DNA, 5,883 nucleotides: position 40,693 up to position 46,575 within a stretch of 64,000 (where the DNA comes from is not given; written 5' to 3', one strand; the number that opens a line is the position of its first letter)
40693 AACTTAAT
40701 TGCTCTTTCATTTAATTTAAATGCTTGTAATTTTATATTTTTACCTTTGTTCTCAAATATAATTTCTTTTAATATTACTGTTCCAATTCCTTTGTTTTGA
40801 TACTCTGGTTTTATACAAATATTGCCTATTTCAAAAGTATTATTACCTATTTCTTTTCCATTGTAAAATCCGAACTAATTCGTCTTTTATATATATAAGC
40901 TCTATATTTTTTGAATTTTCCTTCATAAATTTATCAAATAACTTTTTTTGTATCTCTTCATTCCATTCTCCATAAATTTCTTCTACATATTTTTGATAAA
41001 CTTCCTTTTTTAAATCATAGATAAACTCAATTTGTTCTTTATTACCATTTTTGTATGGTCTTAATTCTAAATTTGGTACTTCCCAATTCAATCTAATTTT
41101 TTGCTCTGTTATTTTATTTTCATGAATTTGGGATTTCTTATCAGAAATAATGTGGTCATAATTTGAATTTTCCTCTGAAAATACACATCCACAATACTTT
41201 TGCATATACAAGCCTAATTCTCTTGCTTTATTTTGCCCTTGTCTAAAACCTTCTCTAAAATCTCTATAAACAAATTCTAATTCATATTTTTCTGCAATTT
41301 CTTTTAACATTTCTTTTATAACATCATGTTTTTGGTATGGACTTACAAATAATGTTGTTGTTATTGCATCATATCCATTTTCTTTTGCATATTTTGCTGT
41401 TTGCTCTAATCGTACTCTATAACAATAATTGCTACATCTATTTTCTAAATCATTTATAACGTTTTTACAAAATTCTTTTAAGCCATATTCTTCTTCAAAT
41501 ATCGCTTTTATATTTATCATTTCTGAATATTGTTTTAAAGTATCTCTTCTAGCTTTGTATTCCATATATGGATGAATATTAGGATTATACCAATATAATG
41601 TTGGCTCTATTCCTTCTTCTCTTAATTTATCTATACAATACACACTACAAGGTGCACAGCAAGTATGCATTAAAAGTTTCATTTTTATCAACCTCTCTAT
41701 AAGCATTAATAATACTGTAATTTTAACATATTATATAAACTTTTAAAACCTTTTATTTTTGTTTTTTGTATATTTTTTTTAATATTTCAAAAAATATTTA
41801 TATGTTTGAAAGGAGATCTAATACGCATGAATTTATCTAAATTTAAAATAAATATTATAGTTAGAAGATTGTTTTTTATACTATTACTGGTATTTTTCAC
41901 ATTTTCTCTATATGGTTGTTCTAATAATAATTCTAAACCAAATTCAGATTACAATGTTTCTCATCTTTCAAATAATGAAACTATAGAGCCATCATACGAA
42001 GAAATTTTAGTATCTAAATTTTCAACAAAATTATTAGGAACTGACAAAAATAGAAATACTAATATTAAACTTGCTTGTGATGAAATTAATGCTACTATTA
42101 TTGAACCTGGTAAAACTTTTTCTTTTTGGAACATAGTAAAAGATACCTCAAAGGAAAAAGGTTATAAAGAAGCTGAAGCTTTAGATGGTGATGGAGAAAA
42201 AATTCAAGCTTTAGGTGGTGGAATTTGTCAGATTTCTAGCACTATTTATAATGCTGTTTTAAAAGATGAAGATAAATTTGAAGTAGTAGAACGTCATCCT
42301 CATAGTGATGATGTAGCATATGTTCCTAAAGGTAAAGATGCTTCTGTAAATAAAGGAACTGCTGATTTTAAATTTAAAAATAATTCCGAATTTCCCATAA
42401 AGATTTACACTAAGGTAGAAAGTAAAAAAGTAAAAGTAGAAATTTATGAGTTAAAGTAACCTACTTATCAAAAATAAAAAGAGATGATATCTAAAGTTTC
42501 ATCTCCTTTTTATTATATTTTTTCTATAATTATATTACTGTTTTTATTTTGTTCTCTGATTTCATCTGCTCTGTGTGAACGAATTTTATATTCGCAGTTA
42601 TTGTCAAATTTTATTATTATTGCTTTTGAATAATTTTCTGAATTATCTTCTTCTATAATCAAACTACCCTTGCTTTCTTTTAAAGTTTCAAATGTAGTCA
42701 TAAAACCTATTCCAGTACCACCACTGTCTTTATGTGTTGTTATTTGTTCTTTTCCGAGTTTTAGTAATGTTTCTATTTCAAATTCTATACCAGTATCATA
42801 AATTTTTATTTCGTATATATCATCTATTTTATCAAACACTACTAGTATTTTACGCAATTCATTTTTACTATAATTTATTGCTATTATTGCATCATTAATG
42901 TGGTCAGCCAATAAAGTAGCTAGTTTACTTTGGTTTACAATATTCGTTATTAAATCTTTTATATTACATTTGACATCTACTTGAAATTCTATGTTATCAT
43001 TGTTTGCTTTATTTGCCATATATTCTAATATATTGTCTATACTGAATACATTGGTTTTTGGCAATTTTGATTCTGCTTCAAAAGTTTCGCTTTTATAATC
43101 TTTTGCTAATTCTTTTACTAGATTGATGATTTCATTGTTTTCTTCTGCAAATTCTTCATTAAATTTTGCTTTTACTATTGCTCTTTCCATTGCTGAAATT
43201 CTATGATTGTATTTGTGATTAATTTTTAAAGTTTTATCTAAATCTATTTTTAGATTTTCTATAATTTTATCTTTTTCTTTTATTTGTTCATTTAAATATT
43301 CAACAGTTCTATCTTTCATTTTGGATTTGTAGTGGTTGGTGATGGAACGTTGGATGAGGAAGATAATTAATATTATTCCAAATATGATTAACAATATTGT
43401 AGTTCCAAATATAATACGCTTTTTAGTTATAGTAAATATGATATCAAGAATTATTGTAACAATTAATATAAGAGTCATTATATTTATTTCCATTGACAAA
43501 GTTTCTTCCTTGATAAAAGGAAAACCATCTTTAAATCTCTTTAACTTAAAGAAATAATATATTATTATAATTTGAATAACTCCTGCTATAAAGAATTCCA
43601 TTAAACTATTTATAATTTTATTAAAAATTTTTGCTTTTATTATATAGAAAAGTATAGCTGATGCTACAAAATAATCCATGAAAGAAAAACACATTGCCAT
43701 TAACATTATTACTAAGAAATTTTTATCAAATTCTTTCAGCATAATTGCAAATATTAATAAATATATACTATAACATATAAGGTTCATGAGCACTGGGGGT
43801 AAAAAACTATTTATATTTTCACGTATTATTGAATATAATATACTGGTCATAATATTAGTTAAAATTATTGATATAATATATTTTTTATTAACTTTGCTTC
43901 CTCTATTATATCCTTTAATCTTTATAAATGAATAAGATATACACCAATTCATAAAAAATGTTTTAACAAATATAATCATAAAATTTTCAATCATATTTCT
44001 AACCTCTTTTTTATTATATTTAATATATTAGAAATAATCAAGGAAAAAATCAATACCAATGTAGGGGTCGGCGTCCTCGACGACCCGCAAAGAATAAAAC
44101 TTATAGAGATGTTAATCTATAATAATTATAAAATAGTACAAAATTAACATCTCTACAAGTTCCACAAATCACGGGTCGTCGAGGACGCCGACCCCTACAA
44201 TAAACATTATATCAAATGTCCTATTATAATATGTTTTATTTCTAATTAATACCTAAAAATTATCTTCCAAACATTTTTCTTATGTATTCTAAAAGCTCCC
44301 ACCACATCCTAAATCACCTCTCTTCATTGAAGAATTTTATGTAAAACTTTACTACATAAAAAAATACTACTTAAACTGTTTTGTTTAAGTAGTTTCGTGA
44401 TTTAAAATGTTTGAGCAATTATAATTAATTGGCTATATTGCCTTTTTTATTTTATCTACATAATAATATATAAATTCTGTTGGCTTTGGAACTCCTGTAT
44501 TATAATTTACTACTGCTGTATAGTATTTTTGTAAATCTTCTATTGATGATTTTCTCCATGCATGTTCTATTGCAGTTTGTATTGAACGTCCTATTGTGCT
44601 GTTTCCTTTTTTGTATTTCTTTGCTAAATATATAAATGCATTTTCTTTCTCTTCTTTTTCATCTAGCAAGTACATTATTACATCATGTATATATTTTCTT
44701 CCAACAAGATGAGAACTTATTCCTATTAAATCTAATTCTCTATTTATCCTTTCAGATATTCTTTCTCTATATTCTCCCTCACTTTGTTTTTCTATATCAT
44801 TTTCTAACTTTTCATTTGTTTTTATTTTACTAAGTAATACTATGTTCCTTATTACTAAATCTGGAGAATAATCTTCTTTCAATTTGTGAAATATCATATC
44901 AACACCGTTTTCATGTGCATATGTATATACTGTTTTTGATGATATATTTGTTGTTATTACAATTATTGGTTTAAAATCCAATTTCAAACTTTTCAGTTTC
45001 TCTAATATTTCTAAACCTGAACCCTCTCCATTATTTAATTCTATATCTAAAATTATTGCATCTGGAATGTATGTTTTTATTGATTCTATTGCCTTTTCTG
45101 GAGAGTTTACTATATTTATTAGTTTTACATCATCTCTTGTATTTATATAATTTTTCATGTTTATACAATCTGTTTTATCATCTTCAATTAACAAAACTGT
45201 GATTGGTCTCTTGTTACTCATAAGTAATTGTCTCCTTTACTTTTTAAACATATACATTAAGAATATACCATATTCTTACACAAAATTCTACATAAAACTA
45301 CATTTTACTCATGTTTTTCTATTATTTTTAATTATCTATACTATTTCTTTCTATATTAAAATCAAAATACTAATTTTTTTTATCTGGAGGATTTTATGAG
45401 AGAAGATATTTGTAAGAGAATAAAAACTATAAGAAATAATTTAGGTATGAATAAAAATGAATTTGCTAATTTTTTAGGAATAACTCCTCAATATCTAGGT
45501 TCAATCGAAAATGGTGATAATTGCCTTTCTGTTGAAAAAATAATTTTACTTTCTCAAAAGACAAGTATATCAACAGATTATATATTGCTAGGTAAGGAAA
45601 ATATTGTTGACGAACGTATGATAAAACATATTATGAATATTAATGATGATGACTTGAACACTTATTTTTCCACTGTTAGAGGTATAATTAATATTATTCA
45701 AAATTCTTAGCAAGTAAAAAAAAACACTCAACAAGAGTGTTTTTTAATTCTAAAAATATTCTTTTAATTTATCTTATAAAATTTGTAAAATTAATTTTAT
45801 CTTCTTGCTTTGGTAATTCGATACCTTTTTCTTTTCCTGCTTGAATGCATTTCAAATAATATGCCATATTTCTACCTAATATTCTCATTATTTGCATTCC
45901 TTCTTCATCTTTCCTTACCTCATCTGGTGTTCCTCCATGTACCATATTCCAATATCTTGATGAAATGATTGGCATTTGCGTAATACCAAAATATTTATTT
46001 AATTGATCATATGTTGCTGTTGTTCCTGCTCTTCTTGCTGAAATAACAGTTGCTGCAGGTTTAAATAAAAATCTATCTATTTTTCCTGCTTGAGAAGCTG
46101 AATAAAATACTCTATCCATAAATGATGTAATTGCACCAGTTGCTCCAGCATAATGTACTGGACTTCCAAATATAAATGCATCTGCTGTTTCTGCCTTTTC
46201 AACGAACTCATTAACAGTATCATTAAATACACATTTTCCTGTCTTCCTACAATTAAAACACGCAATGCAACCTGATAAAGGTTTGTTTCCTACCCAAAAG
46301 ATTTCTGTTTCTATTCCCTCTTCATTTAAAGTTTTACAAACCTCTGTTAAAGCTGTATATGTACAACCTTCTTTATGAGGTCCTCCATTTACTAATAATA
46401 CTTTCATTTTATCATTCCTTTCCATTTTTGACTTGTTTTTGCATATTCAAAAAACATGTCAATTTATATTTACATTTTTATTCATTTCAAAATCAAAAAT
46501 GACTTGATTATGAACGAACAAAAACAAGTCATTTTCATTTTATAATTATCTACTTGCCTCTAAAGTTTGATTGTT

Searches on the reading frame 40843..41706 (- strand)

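Call 19: search_protein_families(library=pfam, proteins=[window:40843-41706:-])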
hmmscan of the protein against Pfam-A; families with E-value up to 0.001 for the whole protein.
window:40843-41706:- (287 aa): 1 family
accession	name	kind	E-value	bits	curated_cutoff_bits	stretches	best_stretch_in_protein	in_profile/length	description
PF02677.20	QueH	-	8.5e-60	202.3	23.5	1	11-179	1-174/175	Epoxyqueuosine reductase QueH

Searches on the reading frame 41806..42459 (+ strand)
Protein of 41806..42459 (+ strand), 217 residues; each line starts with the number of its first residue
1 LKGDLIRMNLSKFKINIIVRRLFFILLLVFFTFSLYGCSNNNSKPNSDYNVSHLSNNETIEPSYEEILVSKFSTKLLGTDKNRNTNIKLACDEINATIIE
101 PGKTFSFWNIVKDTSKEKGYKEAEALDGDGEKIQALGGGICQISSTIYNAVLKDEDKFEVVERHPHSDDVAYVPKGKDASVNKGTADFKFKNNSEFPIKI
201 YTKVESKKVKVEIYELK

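Call 19: search_protein_families(library=pfam, proteins=[window:41806-42459:+])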
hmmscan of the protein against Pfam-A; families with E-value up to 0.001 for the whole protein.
window:41806-42459:+ (217 aa): 1 family
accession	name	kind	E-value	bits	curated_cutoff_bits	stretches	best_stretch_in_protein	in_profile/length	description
PF04294.18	VanW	-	1.1e-45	154.8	27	1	82-214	1-130/130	VanW like protein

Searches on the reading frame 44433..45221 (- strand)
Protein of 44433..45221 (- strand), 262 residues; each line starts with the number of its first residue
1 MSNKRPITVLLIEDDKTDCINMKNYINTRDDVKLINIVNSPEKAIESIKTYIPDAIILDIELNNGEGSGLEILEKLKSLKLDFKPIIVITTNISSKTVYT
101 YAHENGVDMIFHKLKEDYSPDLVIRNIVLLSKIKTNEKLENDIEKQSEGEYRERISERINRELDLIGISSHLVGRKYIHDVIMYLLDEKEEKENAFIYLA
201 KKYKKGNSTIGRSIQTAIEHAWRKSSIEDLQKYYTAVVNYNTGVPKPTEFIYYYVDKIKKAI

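Call 19: search_protein_families(library=pfam, proteins=[window:44433-45221:-])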
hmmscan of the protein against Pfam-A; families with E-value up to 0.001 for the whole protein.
window:44433-45221:- (262 aa): 3 families
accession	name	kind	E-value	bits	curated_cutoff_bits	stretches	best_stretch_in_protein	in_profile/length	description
PF08769.17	Spo0A_C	-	1.9e-17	63.6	25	1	159-258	1-104/104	Sporulation initiation factor Spo0A C terminal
PF00072.30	Response_reg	-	1.8e-11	44.6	30.2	1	9-113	1-100/111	Response regulator receiver domain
PF20274.4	cREC_REC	-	0.00021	22.3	27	1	13-93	5-76/88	Cyclic-phosphate processing Receiver domain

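Call 86: find_encoding_contigs(protein=window:44433-45221:-, flank=4000, max_places=10)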
Protein window:44433-45221:- (262 aa): 8 contigs read that carry it; 6 places shown.
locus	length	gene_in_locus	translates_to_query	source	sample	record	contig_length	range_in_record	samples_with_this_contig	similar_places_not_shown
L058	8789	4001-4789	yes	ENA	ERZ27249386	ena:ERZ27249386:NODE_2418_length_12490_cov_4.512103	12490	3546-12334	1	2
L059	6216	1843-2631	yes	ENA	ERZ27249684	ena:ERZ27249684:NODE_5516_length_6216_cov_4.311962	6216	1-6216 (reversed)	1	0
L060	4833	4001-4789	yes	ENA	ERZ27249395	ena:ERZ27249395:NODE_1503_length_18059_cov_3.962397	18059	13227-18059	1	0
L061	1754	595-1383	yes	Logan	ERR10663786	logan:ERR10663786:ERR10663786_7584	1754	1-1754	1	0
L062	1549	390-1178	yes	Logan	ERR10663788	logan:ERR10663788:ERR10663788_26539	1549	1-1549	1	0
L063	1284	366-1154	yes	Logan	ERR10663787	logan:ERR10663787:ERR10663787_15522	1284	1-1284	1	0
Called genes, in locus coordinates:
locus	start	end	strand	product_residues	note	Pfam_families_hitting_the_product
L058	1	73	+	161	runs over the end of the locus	PF04542:Sigma70_r2, PF08281:Sigma70_r4_2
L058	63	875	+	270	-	PF13490:zf-HC2 (weak)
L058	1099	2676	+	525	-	-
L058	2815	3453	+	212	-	PF02525:Flavodoxin_2 (weak), PF03358:FMN_red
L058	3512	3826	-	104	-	PF12844:HTH_19 (weak), PF01381:HTH_3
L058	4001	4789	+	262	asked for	PF00072:Response_reg, PF08769:Spo0A_C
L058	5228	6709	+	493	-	-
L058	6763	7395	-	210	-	PF04294:VanW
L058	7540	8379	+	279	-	PF02677:QueH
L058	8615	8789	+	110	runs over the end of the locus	?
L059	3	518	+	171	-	?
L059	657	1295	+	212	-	PF02525:Flavodoxin_2 (weak), PF03358:FMN_red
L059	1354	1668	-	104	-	PF12844:HTH_19 (weak), PF01381:HTH_3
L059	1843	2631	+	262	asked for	PF00072:Response_reg, PF08769:Spo0A_C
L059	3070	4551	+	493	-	-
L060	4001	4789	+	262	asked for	PF00072:Response_reg, PF08769:Spo0A_C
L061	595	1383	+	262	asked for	PF00072:Response_reg, PF08769:Spo0A_C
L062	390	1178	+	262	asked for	PF00072:Response_reg, PF08769:Spo0A_C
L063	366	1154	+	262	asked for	PF00072:Response_reg, PF08769:Spo0A_C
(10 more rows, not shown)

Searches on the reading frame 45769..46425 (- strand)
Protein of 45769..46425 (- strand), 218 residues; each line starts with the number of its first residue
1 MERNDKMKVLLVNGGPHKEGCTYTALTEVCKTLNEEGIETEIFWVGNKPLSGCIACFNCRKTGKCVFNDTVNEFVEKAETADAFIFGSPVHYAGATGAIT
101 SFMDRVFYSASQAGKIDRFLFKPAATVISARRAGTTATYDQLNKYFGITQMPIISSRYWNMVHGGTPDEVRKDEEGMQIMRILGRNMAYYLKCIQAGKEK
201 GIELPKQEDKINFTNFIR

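Call 19: search_protein_families(library=pfam, proteins=[window:45769-46425:-])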
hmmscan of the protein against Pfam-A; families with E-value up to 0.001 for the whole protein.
window:45769-46425:- (218 aa): 2 families
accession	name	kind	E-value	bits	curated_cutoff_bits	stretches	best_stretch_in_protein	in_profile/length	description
PF03358.20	FMN_red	-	3.2e-29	101.9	24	1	7-163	1-149/152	NADPH-dependent FMN reductase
PF02525.22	Flavodoxin_2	-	8.7e-06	26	27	1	7-131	1-135/198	Flavodoxin-like fold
